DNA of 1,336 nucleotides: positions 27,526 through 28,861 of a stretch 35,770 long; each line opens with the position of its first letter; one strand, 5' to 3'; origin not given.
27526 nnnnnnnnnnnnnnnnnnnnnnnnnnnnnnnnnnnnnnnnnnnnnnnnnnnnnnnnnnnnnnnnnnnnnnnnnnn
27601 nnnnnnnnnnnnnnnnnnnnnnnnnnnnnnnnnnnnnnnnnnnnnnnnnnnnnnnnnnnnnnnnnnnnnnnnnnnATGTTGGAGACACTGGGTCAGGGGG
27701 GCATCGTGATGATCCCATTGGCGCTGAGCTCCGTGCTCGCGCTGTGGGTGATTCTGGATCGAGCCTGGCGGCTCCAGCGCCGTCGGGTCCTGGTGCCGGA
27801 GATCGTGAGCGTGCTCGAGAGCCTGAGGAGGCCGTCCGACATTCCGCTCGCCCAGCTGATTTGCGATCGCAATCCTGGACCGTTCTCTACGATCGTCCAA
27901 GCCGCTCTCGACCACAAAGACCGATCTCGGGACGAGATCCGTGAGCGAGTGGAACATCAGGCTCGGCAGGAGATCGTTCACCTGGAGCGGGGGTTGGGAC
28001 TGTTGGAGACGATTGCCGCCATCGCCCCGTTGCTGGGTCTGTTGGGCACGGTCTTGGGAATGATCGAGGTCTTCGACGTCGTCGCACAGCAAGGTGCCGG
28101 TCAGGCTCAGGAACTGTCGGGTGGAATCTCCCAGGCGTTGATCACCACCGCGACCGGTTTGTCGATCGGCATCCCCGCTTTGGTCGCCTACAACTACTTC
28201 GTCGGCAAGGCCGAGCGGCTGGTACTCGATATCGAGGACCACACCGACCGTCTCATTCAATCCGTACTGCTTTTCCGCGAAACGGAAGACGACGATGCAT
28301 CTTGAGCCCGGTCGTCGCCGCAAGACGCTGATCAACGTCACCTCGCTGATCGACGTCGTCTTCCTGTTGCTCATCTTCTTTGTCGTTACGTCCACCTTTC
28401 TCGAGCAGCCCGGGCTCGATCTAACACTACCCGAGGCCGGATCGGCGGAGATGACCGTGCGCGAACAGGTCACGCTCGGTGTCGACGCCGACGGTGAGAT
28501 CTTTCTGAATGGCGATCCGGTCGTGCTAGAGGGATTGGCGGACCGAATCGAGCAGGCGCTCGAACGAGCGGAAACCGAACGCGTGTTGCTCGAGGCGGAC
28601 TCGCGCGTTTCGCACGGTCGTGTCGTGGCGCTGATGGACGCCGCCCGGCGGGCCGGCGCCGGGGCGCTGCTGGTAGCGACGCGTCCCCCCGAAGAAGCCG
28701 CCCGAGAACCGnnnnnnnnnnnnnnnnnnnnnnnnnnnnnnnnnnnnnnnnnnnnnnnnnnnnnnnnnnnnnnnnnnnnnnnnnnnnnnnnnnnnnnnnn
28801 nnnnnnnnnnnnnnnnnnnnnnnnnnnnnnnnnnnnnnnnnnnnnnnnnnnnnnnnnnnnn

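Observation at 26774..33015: TonB-ExbB-ExbD motor start/stop-coupled to a giant histidine kinase and sandwiched between two tad loci, with no TonB-dependent receptor in sight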

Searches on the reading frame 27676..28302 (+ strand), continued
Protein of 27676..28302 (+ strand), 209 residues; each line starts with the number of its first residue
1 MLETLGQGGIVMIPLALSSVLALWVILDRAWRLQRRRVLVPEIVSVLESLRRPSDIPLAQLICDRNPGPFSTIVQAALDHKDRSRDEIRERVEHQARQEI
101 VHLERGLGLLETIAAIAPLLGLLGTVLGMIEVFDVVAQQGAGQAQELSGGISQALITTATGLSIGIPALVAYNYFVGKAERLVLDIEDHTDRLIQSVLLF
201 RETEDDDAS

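Call 69: find_encoding_contigs(protein=P0110, flank=8000, max_places=1)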
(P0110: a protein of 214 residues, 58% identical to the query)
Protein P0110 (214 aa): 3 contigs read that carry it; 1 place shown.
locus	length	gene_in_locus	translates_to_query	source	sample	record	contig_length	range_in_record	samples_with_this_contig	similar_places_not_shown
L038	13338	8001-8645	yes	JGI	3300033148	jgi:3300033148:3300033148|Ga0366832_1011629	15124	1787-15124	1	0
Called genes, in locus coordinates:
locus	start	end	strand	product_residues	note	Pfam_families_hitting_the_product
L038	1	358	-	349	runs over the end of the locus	-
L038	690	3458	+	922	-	PF00690:Cation_ATPase_N, PF00122:E1-E2_ATPase, PF13246:Cation_ATPase, PF00702:Hydrolase, PF00689:Cation_ATPase_C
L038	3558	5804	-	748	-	PF13435:Cytochrome_C554 (faint), PF14522:Cytochrome_C7 (faint), PF14537:Cytochrom_c3_2 (faint), PF09699:Paired_CXXCH_1 (faint), PF05425:CopD, PF00173:Cyt-b5 (faint), PF13447:Multi-haem_cyto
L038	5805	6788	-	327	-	PF01180:DHO_dh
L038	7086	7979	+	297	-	PF03544:TonB_C (weak)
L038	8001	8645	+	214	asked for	PF01618:MotA_ExbB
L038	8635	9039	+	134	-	PF02472:ExbD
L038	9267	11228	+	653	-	PF18962:Por_Secre_tail (faint), PF13860:FlgD_ig (weak)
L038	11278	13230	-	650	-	PF00884:Sulfatase, PF16347:SGSH_C (weak)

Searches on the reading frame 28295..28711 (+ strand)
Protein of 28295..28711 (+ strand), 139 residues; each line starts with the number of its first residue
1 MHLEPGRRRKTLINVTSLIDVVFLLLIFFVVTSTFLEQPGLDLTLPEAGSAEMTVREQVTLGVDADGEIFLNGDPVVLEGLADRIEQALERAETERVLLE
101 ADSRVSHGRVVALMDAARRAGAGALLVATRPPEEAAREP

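Call 5: search_protein_families(library=pfam, proteins=[window:28295-28711:+], max_evalue=0.01)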
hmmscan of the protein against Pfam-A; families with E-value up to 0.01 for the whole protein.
window:28295-28711:+ (139 aa): 1 family
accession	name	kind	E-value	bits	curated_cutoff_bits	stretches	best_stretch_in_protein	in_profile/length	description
PF02472.21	ExbD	-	4.7e-32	111.2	25.4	1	10-131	5-127/128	Biopolymer transport protein ExbD/TolR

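Call 9: search_protein_families(library=ncbifam, proteins=[window:28295-28711:+], max_evalue=0.1)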
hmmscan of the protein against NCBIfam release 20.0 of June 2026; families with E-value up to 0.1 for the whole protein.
window:28295-28711:+ (139 aa): 5 families
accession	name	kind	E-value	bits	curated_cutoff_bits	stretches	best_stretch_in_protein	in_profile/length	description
TIGR02801.1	tolR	equivalog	4.8e-17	62.8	127.3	1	13-124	5-123/129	protein TolR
NF008429.0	PRK11267.1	equivalog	5.1e-12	46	216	1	13-121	18-126/141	TonB system transport protein ExbD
TIGR02803.1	ExbD_1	equivalog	6.6e-12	45.6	152.95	1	13-121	4-112/122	TonB system transport protein ExbD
TIGR02804.1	ExbD_2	equivalog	3.5e-10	40.3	123.45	1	13-120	4-110/121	TonB system transport protein ExbD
NF008248.0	PRK11024.1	equivalog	0.00041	20.5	162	1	9-57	12-59/142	colicin uptake protein TolR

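Call 35: search_solved_structures(query=A4, max_evalue=0.01)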
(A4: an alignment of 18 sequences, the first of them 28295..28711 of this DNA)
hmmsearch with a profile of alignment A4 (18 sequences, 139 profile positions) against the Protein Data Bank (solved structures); distinct sequences matched with E-value up to 0.01: 12.
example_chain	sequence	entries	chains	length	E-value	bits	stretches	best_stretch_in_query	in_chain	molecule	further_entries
7ajq_F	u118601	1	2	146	1.1e-17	67.5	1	12-122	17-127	Biopolymer transport protein ExbD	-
6tyi_Y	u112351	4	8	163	6.8e-14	55.2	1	12-122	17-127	Biopolymer transport protein ExbD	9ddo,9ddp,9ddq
8pek_A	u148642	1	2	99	1.2e-10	44.8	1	43-122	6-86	Biopolymer transport protein ExbD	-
9k49_F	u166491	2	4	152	6.2e-07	32.7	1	7-132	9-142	Tol-Pal system protein TolR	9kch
2pfu_A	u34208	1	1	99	6.6e-07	32.6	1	42-122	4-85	Biopolymer transport exbD protein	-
9ddm_Y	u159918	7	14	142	1.1e-06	31.8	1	7-131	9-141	Tol-Pal system protein TolR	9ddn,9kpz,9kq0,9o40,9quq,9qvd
8odt_F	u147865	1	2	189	1.5e-06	31.5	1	9-132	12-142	Tol-Pal system protein TolR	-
8p9r_A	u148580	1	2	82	2.1e-05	27.8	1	57-122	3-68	Biopolymer transport protein ExbD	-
8vgc_A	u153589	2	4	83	2.3e-05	27.6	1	58-122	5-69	Biopolymer transport protein ExbD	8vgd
3j3v_O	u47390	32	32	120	0.0035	20.5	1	63-121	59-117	50S ribosomal protein L18 | 50S ribosomal protein uL18 | Large ribosomal subunit protein uL18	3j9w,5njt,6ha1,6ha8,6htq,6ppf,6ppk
5myj_BR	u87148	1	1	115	0.0039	20.4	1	63-121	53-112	50S ribosomal protein L18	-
8crx_n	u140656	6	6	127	0.007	19.6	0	72-121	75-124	50S ribosomal protein L18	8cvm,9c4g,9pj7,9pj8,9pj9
